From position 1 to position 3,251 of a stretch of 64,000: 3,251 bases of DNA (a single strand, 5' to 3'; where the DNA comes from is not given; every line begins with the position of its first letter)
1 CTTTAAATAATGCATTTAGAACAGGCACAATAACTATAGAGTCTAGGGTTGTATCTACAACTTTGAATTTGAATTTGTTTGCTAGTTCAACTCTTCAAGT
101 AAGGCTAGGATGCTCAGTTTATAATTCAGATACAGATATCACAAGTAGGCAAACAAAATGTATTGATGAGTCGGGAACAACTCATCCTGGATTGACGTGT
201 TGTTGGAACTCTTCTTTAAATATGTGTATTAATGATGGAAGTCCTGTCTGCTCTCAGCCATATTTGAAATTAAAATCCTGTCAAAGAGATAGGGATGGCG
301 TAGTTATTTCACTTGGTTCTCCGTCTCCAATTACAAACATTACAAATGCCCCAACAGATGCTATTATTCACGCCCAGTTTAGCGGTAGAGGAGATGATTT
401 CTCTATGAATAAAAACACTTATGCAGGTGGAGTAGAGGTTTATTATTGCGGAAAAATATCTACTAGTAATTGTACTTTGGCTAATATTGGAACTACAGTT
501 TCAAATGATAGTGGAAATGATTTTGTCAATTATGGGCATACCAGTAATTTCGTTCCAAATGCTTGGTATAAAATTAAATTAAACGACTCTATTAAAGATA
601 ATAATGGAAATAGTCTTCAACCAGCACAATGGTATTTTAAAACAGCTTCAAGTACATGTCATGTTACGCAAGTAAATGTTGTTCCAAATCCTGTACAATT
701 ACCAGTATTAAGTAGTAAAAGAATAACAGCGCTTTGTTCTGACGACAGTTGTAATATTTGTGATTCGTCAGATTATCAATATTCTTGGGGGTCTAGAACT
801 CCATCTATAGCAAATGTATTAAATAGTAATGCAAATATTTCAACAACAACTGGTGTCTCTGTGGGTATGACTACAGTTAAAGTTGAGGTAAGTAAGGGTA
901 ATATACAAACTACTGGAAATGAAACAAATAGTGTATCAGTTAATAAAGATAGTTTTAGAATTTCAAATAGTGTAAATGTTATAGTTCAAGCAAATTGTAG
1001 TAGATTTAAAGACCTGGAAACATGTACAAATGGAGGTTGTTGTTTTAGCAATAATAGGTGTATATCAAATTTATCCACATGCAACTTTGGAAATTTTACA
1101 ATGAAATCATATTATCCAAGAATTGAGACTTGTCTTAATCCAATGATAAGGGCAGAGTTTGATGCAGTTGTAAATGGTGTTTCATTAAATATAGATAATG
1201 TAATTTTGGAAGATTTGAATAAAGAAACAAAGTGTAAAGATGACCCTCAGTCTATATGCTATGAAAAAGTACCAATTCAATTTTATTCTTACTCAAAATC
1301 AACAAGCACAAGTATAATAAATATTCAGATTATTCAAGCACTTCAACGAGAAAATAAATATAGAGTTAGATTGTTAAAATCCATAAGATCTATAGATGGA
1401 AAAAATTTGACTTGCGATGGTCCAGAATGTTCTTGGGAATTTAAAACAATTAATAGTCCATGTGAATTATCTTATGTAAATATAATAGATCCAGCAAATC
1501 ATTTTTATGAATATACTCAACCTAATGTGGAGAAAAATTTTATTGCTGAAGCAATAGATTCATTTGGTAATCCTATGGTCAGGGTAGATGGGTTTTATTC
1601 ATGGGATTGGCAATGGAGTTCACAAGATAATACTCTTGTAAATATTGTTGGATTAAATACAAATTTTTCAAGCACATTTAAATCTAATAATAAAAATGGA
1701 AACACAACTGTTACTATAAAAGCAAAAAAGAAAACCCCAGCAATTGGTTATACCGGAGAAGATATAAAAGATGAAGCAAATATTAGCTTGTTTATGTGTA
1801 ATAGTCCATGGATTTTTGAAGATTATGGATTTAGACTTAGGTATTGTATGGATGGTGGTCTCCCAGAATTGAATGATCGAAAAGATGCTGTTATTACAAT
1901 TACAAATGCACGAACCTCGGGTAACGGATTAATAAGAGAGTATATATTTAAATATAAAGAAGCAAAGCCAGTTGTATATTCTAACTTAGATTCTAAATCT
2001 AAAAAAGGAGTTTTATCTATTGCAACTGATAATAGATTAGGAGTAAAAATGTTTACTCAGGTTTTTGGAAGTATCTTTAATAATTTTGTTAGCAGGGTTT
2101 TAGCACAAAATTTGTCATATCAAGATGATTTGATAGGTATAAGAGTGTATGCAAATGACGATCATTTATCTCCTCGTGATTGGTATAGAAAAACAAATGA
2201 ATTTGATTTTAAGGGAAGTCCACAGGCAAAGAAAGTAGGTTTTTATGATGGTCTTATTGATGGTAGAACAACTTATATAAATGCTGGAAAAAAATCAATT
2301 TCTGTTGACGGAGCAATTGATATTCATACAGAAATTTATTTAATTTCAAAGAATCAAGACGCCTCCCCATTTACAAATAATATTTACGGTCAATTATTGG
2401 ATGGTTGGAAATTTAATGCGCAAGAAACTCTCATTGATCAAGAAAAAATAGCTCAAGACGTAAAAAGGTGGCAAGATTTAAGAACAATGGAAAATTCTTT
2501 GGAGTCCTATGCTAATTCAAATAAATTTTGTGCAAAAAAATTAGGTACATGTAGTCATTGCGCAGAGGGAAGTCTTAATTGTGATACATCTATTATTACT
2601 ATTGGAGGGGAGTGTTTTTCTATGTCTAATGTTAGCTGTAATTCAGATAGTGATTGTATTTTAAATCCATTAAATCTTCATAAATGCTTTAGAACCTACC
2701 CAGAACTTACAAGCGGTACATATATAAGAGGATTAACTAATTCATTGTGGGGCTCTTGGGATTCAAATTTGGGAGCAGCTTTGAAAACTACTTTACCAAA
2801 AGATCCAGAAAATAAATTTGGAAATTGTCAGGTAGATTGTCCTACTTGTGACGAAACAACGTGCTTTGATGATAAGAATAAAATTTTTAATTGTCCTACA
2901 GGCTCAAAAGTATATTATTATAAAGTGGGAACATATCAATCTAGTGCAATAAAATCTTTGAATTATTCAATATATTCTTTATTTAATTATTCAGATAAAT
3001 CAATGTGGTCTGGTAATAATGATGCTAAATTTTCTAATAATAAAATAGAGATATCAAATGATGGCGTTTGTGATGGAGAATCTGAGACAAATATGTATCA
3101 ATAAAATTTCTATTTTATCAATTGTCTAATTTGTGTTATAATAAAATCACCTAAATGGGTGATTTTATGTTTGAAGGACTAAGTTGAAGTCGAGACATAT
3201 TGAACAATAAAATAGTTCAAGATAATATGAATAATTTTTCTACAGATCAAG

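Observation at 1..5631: Surface module: a giant Cys-rich Ig-like secreted protein followed by two paralogous TM proteins with thrombospondin type-3 Ca-binding repeats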

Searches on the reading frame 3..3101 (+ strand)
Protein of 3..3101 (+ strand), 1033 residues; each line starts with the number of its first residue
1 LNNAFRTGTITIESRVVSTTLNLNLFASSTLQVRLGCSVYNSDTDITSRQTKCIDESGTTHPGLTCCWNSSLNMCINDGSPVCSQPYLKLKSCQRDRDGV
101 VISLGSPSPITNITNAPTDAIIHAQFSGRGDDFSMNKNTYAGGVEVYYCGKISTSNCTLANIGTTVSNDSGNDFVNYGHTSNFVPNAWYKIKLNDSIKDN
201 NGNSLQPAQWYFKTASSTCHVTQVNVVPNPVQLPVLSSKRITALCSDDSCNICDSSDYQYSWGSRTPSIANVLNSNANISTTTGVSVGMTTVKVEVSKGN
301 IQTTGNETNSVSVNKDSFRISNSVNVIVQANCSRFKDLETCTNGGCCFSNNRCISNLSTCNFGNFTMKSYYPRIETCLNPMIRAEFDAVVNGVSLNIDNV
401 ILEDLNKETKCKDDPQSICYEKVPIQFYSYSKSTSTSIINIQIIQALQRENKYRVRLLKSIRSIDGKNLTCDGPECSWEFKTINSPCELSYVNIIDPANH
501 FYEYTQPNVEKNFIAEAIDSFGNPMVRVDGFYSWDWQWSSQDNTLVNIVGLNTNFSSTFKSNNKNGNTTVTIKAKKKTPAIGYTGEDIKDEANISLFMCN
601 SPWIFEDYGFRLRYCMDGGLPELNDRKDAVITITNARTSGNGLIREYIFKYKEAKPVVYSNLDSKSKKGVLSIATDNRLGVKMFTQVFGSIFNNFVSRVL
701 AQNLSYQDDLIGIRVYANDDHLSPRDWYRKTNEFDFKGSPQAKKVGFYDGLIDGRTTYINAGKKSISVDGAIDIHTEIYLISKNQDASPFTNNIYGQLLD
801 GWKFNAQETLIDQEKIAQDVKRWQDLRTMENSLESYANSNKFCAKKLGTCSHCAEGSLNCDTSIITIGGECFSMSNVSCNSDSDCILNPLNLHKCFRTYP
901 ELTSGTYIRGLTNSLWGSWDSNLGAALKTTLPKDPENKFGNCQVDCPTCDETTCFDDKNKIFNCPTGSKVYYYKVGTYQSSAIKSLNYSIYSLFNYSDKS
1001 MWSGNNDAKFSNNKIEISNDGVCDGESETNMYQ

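Call 5: search_protein_families(library=pfam, proteins=[window:3-3101:+], max_evalue=1)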
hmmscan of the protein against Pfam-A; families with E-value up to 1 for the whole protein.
window:3-3101:+ (1033 aa): 1 family
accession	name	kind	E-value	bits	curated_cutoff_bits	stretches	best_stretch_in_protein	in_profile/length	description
PF13205.12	Big_5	-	1e-05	26.6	23.6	2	108-214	11-105/105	Bacterial Ig-like domain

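Call 6: search_protein_families(library=ncbifam, proteins=[window:3-3101:+], max_evalue=1)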
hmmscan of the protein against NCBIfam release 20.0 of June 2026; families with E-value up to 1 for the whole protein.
window:3-3101:+ (1033 aa): 0 families

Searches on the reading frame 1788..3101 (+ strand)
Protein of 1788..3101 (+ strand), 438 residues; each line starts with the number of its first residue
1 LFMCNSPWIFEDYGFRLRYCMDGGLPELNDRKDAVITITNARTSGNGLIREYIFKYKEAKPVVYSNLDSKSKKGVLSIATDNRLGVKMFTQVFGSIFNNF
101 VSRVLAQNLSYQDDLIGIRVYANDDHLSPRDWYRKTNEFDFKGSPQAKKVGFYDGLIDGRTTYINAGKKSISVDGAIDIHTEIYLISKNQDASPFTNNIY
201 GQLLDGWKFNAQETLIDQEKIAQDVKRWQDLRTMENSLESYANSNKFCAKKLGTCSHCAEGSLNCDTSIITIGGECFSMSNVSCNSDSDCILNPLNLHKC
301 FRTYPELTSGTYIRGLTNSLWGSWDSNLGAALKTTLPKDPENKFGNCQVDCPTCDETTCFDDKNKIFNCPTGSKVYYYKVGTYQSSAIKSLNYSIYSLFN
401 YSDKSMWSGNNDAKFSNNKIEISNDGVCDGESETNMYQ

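Call 51: predict_structure(alignment_id=A5)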
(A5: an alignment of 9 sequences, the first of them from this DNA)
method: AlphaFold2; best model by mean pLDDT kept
length: 438 residues; sequences in the alignment: 9
mean_pLDDT: 50.0   pTM: 0.47
mean pLDDT of the five models: 50.0, 43.5, 42.8, 41.5, 41.1
residues with pLDDT >= 90: 0; 70-90: 94; 50-70: 119; < 50: 225
segments of 3 or more residues with pLDDT < 50: 1-45, 57-110, 256-267, 305-345, 365-367, 372-438
pLDDT, mean of each block of 10 residues (from residue 1): 35 42 29 34 53 54 31 25 28 29 32 67 75 66 71 79 79 62 80 70 68 71 66 59 70 54 42 62 80 74 44 27 34 33 48 57 51 39 29 27 32 31 31 29
secondary structure, 60 per line:
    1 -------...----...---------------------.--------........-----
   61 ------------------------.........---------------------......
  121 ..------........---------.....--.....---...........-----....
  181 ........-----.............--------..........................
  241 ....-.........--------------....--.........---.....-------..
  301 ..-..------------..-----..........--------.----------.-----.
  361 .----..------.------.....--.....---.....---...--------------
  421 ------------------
elements in order: E8-10 E15-17 E48-55 H85-93 E115-122 H129-136 E146-150 E153-157 E161-171 E177-188 H194-206 H215-244 E246-254 E269-272 E275-283 H287-291 E299-302 H325-334 E381-385 E388-392 H396-400

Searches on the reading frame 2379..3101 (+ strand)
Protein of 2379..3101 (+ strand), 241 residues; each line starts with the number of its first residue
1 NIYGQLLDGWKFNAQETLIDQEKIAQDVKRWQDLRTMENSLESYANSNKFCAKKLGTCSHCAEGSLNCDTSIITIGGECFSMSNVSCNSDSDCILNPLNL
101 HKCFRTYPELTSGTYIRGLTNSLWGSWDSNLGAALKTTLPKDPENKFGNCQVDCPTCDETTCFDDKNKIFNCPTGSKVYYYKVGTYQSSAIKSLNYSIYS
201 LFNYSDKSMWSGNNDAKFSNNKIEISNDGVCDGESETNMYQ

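Call 31: search_protein_families(library=pfam, proteins=[window:2379-3101:+], max_evalue=1)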
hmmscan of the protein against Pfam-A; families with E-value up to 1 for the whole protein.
seq(241 aa): 0 families

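Call 42: search_solved_structures(query=A4, max_evalue=10, show_alignments=2)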
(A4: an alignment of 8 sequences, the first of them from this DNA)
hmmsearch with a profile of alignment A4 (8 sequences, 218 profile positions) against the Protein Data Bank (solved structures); distinct sequences matched with E-value up to 10: 0.
